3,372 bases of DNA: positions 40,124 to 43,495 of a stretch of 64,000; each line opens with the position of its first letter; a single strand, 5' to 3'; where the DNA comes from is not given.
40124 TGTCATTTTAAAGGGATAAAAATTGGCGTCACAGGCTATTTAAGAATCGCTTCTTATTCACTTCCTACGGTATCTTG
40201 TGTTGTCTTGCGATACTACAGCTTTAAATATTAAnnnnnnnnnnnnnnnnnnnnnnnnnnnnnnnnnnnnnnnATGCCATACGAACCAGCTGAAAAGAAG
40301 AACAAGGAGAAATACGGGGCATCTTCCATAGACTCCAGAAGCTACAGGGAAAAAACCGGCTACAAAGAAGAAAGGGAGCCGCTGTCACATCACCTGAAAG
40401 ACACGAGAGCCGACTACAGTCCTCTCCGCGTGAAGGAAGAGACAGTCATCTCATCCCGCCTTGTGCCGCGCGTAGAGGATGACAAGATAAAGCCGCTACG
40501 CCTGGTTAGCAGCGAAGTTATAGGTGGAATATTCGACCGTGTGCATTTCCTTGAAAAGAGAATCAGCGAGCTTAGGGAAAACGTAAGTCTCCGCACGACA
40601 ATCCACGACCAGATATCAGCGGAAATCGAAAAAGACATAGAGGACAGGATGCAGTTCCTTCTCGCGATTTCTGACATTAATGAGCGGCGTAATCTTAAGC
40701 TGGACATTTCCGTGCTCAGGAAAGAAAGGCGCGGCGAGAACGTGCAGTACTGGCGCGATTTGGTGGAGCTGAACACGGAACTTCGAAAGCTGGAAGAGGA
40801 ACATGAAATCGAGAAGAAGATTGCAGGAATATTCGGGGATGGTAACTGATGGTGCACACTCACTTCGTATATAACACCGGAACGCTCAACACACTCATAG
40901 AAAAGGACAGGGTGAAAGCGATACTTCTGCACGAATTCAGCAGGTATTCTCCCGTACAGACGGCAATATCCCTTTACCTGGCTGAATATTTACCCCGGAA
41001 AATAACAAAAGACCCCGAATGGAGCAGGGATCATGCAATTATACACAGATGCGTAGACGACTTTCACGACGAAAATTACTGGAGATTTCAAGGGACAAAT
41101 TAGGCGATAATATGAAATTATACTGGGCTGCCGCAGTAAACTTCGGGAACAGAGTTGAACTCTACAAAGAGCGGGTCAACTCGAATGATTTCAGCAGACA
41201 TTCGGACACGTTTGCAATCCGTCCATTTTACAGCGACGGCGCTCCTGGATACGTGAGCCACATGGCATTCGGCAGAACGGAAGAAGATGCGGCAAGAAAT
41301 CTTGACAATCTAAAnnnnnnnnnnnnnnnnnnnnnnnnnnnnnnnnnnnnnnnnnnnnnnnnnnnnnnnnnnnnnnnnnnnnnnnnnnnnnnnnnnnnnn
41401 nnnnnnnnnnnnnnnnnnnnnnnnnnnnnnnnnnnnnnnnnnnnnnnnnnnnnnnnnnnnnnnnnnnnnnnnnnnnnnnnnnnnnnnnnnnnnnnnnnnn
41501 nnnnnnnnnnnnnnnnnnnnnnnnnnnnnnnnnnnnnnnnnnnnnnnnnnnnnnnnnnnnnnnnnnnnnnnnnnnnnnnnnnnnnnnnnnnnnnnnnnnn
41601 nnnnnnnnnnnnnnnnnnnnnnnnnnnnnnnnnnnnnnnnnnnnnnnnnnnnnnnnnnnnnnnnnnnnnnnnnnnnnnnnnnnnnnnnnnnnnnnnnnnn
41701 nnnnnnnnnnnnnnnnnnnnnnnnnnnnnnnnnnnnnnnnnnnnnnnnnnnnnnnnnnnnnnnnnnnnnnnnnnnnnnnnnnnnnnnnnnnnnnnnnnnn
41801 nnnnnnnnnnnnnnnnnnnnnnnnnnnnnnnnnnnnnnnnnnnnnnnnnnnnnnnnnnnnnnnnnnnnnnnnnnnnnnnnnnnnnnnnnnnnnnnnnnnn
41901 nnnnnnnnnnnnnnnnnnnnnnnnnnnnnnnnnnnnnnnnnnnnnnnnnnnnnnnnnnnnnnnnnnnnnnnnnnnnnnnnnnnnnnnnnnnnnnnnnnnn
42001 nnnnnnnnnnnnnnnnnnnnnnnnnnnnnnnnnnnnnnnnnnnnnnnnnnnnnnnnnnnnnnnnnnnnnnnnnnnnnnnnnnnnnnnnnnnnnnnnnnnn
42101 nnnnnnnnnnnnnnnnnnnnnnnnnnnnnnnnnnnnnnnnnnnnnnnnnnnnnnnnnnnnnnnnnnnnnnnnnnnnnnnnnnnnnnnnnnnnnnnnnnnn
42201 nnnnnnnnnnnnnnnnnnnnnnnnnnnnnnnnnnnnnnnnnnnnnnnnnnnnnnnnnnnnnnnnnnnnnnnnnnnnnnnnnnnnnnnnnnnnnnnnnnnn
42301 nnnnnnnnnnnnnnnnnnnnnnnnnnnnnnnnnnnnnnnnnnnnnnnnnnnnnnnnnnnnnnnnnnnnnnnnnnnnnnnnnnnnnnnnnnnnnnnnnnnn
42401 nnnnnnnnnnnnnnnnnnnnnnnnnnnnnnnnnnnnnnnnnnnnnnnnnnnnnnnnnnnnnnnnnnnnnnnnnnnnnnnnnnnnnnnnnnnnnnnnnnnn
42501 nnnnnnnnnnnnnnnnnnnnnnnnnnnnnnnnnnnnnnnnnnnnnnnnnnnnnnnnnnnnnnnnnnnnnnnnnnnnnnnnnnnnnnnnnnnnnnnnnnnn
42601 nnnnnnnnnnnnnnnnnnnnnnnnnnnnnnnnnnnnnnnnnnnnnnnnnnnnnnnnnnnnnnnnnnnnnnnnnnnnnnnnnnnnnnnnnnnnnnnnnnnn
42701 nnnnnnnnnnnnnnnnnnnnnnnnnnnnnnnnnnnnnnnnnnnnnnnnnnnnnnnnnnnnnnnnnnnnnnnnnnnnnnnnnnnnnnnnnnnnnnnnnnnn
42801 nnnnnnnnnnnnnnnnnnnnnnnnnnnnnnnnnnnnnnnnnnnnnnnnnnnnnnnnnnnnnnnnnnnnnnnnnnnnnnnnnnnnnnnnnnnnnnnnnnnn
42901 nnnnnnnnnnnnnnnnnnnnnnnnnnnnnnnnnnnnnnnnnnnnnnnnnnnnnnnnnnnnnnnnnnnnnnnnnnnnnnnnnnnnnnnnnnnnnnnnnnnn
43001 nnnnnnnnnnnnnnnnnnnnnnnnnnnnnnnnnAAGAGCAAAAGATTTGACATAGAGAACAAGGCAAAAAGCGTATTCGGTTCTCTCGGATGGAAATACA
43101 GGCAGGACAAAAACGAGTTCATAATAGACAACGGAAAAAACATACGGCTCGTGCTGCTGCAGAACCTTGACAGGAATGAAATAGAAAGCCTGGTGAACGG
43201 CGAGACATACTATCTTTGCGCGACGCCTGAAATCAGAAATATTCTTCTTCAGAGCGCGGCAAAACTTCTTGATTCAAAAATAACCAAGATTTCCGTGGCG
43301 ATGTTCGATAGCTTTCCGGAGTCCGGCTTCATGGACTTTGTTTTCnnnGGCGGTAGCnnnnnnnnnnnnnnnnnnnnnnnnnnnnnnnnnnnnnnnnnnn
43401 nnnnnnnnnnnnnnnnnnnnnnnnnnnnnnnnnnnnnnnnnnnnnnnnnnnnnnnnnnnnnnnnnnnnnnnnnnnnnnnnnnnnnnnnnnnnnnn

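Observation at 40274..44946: Tight six-gene operon around a HerA/FtsK-like ATPase, divergent from mre11-rad50, with non-canonical partners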

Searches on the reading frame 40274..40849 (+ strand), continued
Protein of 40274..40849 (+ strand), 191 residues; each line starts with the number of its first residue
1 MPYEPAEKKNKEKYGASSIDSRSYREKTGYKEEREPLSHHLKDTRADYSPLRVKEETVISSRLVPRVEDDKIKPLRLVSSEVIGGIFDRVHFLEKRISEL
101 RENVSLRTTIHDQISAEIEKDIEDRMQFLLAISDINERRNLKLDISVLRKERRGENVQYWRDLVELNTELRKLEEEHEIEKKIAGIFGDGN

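Call 93: get_annotated_region(hit=H14, flank=5000)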
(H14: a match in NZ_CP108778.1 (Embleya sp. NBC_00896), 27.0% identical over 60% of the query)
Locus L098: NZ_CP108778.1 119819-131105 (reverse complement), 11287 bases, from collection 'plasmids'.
description: Embleya sp. NBC_00896 plasmid unnamed2, complete sequence
organism: Embleya sp. NBC_00896 (NCBI taxid 2975961)
taxonomy: Bacteria; Actinomycetota; Actinomycetes; Kitasatosporales; Streptomycetaceae; Embleya; Embleya sp. NBC 00896
host: -; source: -; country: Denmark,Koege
typing (MOB-suite, as given by PLSDB): non-mobilizable
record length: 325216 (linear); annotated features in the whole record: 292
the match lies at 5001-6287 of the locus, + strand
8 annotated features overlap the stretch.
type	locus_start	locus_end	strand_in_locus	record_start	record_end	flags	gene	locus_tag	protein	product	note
CDS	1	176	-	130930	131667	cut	-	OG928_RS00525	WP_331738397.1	hypothetical protein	-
CDS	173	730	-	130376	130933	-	-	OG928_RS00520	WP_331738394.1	sigma-70 family RNA polymerase sigma factor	GO:0006352 - DNA-templated transcription initiation [Evidence IEA]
CDS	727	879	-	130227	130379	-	-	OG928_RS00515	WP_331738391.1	hypothetical protein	-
CDS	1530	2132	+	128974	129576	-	-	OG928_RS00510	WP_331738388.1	sigma-70 family RNA polymerase sigma factor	GO:0006352 - DNA-templated transcription initiation [Evidence IEA]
CDS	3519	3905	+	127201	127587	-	-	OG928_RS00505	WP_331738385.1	hypothetical protein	-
CDS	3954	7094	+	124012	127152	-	-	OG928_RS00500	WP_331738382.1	DUF87 domain-containing protein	-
CDS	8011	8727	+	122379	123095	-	-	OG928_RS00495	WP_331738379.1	hypothetical protein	-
CDS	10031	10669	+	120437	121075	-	-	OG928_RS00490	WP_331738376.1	hypothetical protein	-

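Call 103: find_encoding_contigs(protein=P0305, flank=6000, max_places=3)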
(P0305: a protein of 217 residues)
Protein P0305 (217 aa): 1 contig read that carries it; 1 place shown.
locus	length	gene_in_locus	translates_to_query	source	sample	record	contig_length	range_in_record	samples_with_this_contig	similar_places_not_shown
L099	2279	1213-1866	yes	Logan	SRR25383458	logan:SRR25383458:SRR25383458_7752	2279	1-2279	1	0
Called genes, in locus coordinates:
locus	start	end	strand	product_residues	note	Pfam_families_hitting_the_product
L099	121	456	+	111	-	-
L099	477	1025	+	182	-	-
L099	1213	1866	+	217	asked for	-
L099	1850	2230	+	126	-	PF01935:DUF87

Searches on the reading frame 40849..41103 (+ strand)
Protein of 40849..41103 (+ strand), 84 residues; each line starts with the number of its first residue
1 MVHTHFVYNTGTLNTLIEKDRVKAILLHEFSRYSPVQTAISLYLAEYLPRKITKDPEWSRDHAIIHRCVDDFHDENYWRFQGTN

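Call 3: search_protein_families(library=pfam, proteins=[window:40849-41103:+], max_evalue=0.1)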
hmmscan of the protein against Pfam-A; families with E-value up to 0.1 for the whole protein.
window:40849-41103:+ (84 aa): 0 families

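Call 4: search_protein_families(library=padloc, proteins=[window:40849-41103:+], max_evalue=0.1)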
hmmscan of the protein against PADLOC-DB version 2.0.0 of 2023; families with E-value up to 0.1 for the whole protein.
window:40849-41103:+ (84 aa): 0 families

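Call 5: search_protein_families(library=ncbifam, proteins=[window:40849-41103:+], max_evalue=0.1)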
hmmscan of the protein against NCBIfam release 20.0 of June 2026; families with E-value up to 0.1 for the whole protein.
window:40849-41103:+ (84 aa): 0 families

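Call 6: search_protein_families(library=phrogs, proteins=[window:40849-41103:+], max_evalue=0.1)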
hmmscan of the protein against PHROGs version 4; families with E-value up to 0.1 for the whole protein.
window:40849-41103:+ (84 aa): 0 families

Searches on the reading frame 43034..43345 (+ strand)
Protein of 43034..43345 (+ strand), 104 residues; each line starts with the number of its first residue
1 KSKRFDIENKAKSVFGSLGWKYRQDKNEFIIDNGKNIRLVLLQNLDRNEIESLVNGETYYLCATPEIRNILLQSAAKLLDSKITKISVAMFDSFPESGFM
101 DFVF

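Call 89: search_protein_families(library=pfam, proteins=[window:43034-43345:+], max_evalue=10)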
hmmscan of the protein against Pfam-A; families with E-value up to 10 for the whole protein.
seq(104 aa): 1 family
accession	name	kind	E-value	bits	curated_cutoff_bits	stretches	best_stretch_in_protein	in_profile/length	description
PF18423.6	zf_CopZ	-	0.035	14.5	28.4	1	33-66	10-43/62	Zinc binding domain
